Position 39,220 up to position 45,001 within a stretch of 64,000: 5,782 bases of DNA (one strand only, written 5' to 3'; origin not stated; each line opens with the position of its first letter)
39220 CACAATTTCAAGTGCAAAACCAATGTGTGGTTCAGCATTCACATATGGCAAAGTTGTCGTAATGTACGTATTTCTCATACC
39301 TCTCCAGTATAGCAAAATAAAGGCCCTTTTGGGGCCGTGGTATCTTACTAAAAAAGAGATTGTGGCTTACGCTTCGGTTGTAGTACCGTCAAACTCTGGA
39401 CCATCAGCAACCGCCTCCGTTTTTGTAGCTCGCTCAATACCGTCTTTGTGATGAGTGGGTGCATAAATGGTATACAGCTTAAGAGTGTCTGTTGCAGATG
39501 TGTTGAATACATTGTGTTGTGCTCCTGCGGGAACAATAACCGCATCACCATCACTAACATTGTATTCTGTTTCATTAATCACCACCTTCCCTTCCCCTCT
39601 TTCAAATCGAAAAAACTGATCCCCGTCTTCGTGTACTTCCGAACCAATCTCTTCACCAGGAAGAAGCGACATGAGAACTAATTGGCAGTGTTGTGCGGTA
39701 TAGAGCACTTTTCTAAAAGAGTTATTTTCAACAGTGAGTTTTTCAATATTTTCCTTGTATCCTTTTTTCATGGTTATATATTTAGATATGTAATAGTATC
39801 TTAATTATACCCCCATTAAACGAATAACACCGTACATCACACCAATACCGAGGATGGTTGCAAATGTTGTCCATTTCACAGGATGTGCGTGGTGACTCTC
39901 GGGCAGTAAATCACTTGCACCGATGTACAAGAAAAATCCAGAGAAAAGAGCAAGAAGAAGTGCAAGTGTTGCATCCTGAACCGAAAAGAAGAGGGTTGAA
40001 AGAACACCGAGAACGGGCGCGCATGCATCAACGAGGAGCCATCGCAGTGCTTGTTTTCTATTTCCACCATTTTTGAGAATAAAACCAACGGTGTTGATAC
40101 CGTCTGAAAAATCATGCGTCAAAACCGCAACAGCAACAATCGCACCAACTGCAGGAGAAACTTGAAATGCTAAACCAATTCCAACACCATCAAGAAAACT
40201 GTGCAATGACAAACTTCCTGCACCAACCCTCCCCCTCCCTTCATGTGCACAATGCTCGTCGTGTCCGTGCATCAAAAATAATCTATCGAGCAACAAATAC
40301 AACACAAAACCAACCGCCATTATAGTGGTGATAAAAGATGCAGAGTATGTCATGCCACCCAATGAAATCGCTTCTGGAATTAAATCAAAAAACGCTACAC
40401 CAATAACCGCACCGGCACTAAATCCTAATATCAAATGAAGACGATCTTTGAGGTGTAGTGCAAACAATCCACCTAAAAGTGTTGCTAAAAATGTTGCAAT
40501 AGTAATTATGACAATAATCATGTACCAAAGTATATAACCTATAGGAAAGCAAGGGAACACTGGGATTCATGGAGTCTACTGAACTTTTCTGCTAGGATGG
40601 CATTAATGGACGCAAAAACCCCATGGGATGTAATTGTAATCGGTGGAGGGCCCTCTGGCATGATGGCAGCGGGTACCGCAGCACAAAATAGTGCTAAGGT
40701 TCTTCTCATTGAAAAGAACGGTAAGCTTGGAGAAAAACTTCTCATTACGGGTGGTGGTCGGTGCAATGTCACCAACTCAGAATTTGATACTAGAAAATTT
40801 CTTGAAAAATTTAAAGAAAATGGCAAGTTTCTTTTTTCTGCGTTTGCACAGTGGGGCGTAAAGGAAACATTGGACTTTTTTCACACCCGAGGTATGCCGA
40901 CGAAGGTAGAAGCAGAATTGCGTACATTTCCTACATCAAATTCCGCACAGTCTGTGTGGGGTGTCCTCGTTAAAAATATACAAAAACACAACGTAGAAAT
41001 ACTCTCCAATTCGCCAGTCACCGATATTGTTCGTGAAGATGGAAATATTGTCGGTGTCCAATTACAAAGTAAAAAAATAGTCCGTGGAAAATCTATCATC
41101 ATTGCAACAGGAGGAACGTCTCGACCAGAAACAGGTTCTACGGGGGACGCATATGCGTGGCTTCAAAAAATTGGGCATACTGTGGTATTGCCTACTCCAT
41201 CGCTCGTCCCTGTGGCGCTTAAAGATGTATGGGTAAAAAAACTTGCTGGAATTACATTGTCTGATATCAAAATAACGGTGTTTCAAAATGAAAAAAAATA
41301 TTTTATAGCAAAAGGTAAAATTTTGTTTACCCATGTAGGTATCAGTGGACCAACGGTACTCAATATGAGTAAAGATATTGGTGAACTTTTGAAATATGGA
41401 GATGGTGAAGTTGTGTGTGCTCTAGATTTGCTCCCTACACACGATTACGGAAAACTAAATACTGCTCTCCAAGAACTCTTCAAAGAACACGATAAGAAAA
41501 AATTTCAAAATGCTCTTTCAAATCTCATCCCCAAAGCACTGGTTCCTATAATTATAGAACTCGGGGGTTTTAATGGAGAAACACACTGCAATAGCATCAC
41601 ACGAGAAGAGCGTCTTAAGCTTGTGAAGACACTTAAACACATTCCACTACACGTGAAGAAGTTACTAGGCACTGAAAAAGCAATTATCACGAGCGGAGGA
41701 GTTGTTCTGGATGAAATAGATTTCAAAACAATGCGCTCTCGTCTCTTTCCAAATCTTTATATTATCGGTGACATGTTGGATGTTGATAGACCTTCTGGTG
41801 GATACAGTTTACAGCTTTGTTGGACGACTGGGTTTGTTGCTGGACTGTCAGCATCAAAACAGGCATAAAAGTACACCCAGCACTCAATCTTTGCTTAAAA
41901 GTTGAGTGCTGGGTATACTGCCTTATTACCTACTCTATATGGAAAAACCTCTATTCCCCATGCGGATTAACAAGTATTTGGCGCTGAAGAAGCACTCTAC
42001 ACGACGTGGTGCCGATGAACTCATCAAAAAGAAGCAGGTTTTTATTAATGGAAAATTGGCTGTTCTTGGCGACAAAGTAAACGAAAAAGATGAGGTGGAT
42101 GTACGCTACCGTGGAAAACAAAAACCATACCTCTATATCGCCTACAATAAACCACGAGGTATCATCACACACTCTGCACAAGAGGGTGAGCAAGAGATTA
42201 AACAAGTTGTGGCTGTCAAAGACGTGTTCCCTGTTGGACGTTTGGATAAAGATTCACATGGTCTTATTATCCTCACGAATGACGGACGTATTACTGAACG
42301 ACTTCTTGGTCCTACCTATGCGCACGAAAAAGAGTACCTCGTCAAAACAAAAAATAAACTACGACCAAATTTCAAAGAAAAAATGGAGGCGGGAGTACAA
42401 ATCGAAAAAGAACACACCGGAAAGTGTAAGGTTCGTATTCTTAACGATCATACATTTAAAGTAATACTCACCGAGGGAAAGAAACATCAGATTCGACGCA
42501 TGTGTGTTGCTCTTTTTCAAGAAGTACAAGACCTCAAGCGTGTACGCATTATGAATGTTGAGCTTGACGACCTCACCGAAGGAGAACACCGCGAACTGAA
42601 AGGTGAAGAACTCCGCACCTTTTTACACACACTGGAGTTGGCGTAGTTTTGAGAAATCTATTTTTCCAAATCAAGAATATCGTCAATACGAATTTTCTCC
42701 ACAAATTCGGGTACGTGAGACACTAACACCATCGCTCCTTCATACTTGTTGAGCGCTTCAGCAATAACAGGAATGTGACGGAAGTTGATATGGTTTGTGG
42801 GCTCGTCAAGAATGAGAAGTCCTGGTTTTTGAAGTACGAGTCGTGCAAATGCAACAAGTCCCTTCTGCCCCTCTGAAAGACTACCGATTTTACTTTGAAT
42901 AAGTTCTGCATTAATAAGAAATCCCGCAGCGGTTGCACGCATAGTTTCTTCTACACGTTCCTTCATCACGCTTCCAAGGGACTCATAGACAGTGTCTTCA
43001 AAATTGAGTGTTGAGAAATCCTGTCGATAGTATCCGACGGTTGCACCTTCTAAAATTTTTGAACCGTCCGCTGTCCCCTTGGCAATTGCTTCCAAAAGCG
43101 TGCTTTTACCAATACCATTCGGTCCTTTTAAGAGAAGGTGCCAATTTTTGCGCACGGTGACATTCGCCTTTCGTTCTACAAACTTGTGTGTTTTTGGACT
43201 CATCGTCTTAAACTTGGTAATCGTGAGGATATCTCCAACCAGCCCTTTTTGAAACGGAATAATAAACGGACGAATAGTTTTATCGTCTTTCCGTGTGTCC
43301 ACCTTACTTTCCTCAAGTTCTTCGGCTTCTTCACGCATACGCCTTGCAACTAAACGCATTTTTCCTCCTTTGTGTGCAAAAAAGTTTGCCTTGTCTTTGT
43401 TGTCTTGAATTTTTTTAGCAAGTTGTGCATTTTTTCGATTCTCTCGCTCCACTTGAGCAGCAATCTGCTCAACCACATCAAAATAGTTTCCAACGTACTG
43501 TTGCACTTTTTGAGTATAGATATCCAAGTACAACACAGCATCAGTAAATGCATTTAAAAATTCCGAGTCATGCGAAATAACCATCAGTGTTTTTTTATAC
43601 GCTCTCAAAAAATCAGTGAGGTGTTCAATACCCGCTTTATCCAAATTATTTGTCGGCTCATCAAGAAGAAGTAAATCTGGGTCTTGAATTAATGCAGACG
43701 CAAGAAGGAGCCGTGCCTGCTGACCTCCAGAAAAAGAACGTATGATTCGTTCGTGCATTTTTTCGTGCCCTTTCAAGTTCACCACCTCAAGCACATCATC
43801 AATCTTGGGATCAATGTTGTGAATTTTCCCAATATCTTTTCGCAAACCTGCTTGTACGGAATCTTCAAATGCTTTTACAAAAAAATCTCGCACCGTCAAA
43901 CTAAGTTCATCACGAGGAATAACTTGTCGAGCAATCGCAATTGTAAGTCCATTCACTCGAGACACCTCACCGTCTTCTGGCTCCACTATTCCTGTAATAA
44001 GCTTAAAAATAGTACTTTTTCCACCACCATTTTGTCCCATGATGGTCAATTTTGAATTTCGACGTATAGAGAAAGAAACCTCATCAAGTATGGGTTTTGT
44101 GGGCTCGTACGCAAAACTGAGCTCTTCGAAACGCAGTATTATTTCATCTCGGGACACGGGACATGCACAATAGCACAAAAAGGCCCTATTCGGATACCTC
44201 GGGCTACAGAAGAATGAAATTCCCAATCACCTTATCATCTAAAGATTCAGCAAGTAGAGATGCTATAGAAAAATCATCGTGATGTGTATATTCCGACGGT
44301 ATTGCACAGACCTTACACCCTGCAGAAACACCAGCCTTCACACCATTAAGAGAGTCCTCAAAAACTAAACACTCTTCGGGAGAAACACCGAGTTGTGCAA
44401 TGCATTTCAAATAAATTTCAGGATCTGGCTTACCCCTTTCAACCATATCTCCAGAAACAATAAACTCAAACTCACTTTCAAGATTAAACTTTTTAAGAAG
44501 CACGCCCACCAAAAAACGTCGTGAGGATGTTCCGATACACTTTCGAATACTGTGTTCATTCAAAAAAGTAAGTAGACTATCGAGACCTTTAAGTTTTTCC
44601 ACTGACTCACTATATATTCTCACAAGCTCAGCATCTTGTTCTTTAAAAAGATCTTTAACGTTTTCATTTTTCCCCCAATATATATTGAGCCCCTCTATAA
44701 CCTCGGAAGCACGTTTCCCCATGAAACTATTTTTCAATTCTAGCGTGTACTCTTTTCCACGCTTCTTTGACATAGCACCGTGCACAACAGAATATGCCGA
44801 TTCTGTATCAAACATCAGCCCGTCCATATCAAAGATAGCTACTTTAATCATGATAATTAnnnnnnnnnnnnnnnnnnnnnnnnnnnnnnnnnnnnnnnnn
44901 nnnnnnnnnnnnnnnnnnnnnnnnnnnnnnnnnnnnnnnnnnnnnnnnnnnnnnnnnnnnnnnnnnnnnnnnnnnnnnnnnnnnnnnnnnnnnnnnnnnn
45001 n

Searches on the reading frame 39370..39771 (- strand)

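Call 63: search_protein_families(library=pfam, proteins=[window:39370-39771:-], max_evalue=0.001)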
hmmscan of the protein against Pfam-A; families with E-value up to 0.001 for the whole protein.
window:39370-39771:- (134 aa): 3 families
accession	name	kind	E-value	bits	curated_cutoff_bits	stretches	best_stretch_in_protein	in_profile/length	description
PF07883.17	Cupin_2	-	2.7e-15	56.3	27.2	1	33-103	2-70/70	Cupin domain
PF02311.25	AraC_binding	-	0.00041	20.5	21.1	1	56-103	29-75/135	AraC-like ligand binding domain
PF02806.24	Alpha-amylase_C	-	0.0006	20.5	21.2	1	46-95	4-57/95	Alpha amylase, C-terminal all-beta domain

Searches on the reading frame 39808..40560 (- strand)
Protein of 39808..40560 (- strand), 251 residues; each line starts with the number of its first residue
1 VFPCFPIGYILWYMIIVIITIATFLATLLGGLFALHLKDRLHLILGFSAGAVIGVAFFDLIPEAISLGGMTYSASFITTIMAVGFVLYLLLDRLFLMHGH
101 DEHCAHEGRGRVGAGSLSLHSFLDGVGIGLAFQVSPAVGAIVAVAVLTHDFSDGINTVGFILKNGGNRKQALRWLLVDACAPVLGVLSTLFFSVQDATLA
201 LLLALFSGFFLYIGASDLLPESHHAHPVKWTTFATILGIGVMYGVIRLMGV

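Call 63: search_protein_families(library=pfam, proteins=[window:39808-40560:-], max_evalue=0.001)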
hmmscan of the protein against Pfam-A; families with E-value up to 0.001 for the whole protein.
window:39808-40560:- (251 aa): 1 family
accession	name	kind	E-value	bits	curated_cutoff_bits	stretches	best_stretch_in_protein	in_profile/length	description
PF02535.28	Zip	-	1e-22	81.2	35.1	2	116-243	184-320/323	ZIP Zinc transporter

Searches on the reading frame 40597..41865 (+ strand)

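Call 63: search_protein_families(library=pfam, proteins=[window:40597-41865:+], max_evalue=0.001)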
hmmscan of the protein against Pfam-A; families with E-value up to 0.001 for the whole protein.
window:40597-41865:+ (423 aa): 11 families
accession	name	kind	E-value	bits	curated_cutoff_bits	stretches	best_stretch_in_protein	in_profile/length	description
PF03486.20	HI0933_like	-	3.1e-80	269.6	50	1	11-416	2-242/244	HI0933-like protein Rossmann domain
PF22780.1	HI0933_like_1st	-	1.8e-33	116.1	27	1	201-364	2-165/165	HI0933-like protein barrel and H2TH domain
PF00890.30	FAD_binding_2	-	1.5e-15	57.8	20.4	1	11-192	1-212/414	FAD binding domain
PF12831.13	FAD_oxidored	-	6.3e-15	55.8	27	1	11-172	1-145/416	FAD dependent oxidoreductase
PF07992.20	Pyr_redox_2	-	2.6e-12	47.2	26.1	1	11-177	2-113/291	Pyridine nucleotide-disulphide oxidoreductase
PF01134.28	GIDA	-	6.1e-11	42.4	22.1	1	11-42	1-32/391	Glucose inhibited division protein A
PF01266.30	DAO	-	1.3e-10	41.8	27.9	1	124-179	155-209/353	FAD dependent oxidoreductase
PF01946.23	Thi4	-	3.2e-07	30.3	26.2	1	10-46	18-55/235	Thi4 family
PF00070.33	Pyr_redox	-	5.5e-06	27.2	22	0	12-45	2-35/82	Pyridine nucleotide-disulphide oxidoreductase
PF13738.12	Pyr_redox_3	-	6.8e-06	26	30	0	13-46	1-34/305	Pyridine nucleotide-disulphide oxidoreductase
PF13450.12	NAD_binding_8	-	4.1e-05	24.2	21.9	1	14-45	1-32/68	NAD(P)-binding Rossmann-like domain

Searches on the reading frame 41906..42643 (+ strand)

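Call 63: search_protein_families(library=pfam, proteins=[window:41906-42643:+], max_evalue=0.001)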
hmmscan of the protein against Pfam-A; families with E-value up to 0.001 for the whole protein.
window:41906-42643:+ (246 aa): 2 families
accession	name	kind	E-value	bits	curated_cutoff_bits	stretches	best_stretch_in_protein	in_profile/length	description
PF00849.27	PseudoU_synth_2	-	1.1e-19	71.6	26.8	1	77-200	2-150/152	RNA pseudouridylate synthase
PF01479.30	S4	-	1.9e-08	34.4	22.8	1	19-64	1-48/48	S4 domain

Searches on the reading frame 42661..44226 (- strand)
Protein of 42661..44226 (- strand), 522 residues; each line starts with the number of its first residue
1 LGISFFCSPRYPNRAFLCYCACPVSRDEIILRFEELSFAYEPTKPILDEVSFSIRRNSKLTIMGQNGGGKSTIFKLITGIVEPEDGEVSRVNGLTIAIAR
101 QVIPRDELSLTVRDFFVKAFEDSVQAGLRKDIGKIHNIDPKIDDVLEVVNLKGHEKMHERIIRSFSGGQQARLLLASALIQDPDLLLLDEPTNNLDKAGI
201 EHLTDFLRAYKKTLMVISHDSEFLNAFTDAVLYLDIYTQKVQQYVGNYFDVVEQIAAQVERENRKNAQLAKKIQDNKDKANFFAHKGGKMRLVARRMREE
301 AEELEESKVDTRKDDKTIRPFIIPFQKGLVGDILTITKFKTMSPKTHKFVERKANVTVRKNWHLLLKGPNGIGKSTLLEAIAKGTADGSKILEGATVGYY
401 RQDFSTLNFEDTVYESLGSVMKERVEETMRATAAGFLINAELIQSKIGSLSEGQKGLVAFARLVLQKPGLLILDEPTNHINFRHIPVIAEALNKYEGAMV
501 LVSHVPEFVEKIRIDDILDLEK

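Call 61: search_protein_families(library=pfam, proteins=[window:42661-44226:-], max_evalue=0.001)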
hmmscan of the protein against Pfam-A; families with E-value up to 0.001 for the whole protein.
window:42661-44226:- (522 aa): 12 families
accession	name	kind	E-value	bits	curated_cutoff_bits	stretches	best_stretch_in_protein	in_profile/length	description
PF00005.33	ABC_tran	-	2.3e-46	158.2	25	2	47-193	1-137/137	ABC transporter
PF13304.12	AAA_21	-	6.1e-19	69.6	27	1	114-225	172-304/304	AAA domain, putative AbiEii toxin, Type IV TA system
PF02463.25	SMC_N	-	2.2e-09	37.5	40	1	60-230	27-207/220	RecF/RecN/SMC N terminal domain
PF13555.12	AAA_29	-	2.1e-08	34.2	27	0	356-382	17-43/61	P-loop containing region of AAA domain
PF20720.3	nSTAND3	-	1.4e-05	25.3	27.2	0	352-387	8-43/155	Novel STAND NTPase 3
PF13476.12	AAA_23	-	1.8e-05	25.9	27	0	366-395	24-53/201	AAA domain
PF03193.22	RsgA_GTPase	-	7.5e-05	23.1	30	0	362-384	107-129/174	RsgA GTPase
PF01926.29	MMR_HSR1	-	0.00022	21.7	21.9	0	61-115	3-53/113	50S ribosome-binding GTPase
PF13191.12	AAA_16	-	0.00028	21.9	32.6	0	363-420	26-85/167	AAA ATPase domain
PF13401.12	AAA_22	-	0.00039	21.2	27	0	363-429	7-59/130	AAA domain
PF05729.18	NACHT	-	0.00083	19.7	26.7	0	364-389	3-28/167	NACHT domain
PF00493.29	MCM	-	0.00091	18.8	23.3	0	353-385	49-81/224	MCM P-loop domain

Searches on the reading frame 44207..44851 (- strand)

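Call 61: search_protein_families(library=pfam, proteins=[window:44207-44851:-], max_evalue=0.001)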
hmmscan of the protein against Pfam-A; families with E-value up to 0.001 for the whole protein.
window:44207-44851:- (215 aa): 3 families
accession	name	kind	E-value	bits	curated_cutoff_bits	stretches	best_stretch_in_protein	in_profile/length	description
PF13419.12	HAD_2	-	2.7e-33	116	23.8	1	6-184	2-178/178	Haloacid dehalogenase-like hydrolase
PF00702.32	Hydrolase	-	1.6e-24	87.8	26.4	1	2-178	1-191/191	haloacid dehalogenase-like hydrolase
PF13242.12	Hydrolase_like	-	2.7e-05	24.4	22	1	139-194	2-58/75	HAD-hyrolase-like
